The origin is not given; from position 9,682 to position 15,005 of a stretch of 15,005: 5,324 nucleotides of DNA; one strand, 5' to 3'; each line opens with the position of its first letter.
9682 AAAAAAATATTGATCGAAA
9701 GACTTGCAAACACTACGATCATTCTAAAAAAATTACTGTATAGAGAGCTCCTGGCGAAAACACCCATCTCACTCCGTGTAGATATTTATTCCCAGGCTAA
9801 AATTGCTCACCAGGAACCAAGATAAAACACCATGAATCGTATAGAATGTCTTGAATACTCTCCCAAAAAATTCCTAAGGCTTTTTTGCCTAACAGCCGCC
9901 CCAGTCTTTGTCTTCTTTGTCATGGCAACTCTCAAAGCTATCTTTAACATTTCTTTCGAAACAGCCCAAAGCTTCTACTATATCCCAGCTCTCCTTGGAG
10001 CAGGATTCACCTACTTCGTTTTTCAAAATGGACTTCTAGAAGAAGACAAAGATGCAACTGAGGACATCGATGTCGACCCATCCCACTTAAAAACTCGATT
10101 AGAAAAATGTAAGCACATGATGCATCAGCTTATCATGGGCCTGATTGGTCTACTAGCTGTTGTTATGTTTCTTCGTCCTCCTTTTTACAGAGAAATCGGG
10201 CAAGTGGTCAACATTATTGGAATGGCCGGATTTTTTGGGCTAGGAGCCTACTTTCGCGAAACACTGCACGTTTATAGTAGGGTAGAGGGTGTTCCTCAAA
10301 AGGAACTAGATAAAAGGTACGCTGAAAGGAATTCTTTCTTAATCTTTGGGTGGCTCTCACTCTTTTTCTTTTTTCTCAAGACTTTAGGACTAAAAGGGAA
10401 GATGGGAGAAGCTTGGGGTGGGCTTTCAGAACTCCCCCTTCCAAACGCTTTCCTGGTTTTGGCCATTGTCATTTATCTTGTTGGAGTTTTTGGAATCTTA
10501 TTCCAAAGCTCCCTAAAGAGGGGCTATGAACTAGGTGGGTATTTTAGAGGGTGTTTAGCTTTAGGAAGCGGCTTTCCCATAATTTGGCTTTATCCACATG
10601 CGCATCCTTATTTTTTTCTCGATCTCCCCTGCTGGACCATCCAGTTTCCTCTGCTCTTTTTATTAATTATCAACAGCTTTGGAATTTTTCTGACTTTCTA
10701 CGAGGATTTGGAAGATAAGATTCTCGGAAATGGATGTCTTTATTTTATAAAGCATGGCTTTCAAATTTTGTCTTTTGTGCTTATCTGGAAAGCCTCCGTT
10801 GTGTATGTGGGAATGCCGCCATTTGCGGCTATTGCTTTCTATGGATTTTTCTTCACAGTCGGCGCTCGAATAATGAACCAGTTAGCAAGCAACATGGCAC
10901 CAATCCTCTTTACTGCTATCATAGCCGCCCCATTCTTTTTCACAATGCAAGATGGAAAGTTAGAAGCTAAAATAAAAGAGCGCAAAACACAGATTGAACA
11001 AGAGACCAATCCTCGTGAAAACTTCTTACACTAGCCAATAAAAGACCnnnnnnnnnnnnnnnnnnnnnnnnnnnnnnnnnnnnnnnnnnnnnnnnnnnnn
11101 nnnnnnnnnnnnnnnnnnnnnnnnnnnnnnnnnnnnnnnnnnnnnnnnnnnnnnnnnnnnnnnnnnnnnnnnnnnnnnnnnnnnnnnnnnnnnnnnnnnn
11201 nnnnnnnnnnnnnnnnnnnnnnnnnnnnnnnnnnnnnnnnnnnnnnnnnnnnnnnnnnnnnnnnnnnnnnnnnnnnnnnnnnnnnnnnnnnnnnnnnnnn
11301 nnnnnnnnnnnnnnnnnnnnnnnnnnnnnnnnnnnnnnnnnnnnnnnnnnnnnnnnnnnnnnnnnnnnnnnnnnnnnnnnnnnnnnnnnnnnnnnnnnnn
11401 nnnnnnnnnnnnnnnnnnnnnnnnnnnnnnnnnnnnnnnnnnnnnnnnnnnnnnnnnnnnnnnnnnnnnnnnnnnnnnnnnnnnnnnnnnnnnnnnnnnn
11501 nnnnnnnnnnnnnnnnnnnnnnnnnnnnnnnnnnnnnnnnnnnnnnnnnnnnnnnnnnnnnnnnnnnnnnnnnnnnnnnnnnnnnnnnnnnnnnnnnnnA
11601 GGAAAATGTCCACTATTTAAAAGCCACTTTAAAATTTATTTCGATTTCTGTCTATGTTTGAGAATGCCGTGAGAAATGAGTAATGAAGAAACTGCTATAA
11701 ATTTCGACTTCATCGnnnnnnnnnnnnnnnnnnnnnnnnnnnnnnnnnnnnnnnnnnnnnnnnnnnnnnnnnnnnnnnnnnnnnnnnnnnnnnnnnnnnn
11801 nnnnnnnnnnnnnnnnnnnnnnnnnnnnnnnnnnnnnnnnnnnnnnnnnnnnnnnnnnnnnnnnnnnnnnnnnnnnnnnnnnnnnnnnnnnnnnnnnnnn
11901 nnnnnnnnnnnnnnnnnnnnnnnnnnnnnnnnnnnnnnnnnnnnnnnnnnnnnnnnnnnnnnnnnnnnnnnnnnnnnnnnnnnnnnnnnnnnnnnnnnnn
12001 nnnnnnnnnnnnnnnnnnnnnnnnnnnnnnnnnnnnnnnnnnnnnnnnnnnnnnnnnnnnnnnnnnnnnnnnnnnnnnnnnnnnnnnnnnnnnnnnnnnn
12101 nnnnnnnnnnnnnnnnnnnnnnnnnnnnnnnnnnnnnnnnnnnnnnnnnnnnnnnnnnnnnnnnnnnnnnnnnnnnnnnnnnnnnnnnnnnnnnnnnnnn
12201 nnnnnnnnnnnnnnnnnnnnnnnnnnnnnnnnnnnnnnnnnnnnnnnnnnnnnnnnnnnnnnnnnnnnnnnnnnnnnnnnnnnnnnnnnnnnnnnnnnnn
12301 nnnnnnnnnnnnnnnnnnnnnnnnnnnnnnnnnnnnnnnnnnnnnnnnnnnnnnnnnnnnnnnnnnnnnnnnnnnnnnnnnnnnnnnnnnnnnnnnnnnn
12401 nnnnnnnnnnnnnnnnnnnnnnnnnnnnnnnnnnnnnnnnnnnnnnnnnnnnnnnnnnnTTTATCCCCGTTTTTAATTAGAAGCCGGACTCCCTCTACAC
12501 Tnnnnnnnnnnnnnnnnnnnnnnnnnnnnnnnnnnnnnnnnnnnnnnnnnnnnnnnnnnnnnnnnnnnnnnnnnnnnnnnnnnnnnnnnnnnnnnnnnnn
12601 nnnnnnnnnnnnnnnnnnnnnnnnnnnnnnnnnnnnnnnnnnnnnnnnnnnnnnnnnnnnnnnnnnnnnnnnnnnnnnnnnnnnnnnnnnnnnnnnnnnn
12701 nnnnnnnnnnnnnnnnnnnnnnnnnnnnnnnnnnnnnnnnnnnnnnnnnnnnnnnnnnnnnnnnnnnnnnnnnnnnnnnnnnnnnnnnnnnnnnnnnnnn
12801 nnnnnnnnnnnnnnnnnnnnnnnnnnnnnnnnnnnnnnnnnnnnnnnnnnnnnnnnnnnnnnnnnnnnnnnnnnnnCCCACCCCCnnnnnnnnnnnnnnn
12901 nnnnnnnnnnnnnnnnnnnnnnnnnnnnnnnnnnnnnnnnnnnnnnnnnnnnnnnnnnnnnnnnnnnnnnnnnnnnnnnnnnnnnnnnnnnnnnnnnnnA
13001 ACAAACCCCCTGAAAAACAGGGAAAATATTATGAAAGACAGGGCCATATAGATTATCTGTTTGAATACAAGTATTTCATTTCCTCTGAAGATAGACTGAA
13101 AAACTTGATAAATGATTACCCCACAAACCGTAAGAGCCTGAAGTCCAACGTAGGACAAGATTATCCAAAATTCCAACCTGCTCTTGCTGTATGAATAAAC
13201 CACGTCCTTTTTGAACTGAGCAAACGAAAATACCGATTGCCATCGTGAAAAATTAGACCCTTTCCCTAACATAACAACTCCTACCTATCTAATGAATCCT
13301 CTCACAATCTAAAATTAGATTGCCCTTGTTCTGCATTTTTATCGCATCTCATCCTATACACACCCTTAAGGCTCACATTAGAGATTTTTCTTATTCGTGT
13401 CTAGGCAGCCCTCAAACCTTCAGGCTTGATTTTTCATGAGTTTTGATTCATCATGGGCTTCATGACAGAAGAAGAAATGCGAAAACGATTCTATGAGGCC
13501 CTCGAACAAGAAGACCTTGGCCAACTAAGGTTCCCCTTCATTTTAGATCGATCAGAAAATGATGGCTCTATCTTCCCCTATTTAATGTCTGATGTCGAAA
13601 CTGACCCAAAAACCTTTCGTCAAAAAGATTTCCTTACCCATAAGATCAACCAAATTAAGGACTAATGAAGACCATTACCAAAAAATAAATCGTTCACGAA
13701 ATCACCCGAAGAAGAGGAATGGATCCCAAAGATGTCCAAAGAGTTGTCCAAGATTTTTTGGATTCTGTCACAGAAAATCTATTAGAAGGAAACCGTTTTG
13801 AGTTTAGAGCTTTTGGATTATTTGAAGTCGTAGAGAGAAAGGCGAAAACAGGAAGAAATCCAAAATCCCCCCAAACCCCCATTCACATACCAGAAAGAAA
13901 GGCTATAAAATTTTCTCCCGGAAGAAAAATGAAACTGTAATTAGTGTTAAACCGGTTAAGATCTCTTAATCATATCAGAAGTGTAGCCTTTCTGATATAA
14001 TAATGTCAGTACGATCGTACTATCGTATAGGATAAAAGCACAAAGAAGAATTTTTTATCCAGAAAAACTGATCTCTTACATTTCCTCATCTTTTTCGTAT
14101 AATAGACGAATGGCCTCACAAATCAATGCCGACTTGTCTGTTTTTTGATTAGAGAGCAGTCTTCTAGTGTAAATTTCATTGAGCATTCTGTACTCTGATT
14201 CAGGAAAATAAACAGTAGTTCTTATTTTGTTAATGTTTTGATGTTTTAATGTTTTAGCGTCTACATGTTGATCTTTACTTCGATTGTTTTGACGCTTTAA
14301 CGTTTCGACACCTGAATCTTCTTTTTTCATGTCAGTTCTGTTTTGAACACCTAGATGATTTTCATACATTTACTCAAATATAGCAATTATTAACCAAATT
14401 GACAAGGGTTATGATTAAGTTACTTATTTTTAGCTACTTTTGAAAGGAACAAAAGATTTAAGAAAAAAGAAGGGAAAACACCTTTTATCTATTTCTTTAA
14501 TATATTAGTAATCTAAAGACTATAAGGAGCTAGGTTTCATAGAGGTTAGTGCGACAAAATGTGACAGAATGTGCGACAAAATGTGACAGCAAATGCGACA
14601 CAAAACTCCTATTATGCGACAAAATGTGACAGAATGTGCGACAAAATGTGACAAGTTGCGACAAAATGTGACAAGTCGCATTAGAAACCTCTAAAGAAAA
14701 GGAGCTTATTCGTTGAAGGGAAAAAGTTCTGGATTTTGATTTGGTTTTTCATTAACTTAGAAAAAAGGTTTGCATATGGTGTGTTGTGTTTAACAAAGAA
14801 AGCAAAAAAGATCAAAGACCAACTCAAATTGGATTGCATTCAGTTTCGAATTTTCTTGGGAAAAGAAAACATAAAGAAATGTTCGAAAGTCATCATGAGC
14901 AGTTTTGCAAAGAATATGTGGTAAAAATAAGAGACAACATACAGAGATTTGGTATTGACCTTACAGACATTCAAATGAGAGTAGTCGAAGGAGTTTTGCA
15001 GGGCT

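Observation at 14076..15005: Plasmid-like replication/partition module: RHH gene, AT-rich spacer, six iterons, start of a possible Rep gene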

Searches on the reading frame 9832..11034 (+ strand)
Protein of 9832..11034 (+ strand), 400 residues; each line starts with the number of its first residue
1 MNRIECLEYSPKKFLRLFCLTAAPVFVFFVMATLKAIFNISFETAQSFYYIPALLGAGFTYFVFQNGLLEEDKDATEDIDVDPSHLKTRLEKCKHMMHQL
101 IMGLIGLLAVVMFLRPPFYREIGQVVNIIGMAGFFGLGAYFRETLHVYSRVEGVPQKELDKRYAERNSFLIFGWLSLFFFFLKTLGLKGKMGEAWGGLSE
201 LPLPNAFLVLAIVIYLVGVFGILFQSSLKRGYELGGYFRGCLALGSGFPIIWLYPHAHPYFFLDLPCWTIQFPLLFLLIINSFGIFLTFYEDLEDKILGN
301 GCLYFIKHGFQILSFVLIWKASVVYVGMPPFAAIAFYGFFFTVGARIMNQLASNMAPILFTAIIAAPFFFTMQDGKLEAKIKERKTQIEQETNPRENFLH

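Call 7: search_protein_families(library=pfam, proteins=[window:9832-11034:+], max_evalue=0.1)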
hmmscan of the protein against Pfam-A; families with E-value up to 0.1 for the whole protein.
window:9832-11034:+ (400 aa): 1 family
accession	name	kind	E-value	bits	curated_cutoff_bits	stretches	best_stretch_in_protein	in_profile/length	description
PF12666.12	PrgI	-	0.068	14.1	27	1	98-145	20-69/91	PrgI family protein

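Call 84: search_dna_similar(query=window:9832-11034:+, collection=plasmids, mode=protein, max_evalue=0.001, max_rows=8)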
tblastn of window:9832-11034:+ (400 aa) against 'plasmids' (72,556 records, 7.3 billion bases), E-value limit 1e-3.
No match.
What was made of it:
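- Tried and rejected: tblastn of a window accessory protein (9832-11034) against plasmids: no match (call 84), so it does not help decide plasmid versus chromosome.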

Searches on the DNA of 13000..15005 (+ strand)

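Call 5: search_dna_similar(query=window:13000-15005:+, collection=plasmids, mode=distant)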
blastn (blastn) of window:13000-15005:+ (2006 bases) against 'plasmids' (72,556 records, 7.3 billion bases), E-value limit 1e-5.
Records with a match: 1; places in all: 1; records where one place covers at least 80% of the query: 0.
Best place of each record, by identity: 60-80% 1.
By first word of the organism name: Simkania 1.
By predicted mobility (MOB-suite, as given by PLSDB): conjugative 1.
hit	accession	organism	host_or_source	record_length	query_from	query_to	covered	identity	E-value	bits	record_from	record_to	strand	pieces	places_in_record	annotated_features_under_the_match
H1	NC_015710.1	Simkania negevensis Z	-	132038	426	928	25%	71.5%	2e-58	235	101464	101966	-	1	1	HU family DNA-binding protein | hypothetical protein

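Call 57: get_annotated_region(hit=H1, flank=6000)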
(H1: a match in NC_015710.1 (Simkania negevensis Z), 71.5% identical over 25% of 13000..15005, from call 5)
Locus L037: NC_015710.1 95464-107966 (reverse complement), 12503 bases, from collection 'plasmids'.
description: Simkania negevensis Z plasmid pSn, complete sequence
organism: Simkania negevensis Z (NCBI taxid 331113)
taxonomy: Bacteria; Chlamydiota; Chlamydiia; Parachlamydiales; Simkaniaceae; Simkania; Simkania negevensis; Simkania negevensis Z
host: -; source: -; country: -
typing (MOB-suite, as given by PLSDB): conjugative; relaxase MOBQ; mating-pair formation MPF_F
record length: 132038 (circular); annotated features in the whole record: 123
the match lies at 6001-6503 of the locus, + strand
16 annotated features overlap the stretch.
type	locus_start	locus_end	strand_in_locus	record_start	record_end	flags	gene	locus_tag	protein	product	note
CDS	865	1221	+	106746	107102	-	-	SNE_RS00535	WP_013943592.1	transposase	-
CDS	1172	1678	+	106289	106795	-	-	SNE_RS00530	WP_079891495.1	transposase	GO:0006313 - DNA transposition [Evidence IEA]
CDS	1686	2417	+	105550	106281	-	-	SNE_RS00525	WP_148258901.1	hypothetical protein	-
CDS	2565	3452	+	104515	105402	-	-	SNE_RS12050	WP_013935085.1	class I SAM-dependent methyltransferase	-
CDS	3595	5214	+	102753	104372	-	-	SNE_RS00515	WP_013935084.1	ATP-binding protein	-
CDS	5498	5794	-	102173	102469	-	-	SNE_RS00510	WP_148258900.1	hypothetical protein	-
CDS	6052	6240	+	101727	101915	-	-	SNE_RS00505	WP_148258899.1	hypothetical protein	-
CDS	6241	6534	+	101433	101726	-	-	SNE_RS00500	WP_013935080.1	HU family DNA-binding protein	-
CDS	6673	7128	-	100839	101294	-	-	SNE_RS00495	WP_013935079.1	hypothetical protein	-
CDS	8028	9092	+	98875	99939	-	-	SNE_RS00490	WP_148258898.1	hypothetical protein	-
CDS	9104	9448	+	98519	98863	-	-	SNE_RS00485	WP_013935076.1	hypothetical protein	-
CDS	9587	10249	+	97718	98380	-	-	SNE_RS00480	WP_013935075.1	hypothetical protein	-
CDS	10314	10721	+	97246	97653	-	-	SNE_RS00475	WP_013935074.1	hypothetical protein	-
CDS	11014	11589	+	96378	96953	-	traE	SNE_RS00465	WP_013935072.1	type IV conjugative transfer system protein TraE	-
CDS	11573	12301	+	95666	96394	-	-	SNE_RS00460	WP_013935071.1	type-F conjugative transfer system secretin TraK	-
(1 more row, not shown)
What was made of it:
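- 13719..13940 (+): HU-family DNA-binding protein gene, convergent with the small gene. A neighbour that travels with this module and also occurs on Simkania plasmid pSn. It may serve as an architectural factor at the origin, but this is not shown. 71.5% DNA identity to pSn (calls 5, 57).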

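Call 64: search_rna_families(source=window, start=13300, end=15005, threshold=evalue, max_evalue=1)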
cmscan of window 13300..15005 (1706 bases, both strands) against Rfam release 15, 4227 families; matches with E-value up to 1: 1.
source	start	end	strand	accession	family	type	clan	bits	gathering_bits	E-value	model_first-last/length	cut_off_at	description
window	13452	13472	+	RF01111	SBWMV2_UPD-PKk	Cis-reg;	-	25.5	35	0.041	1-21/21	no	Pseudoknot of upstream pseudoknot domain (UPD) of the 3'UTR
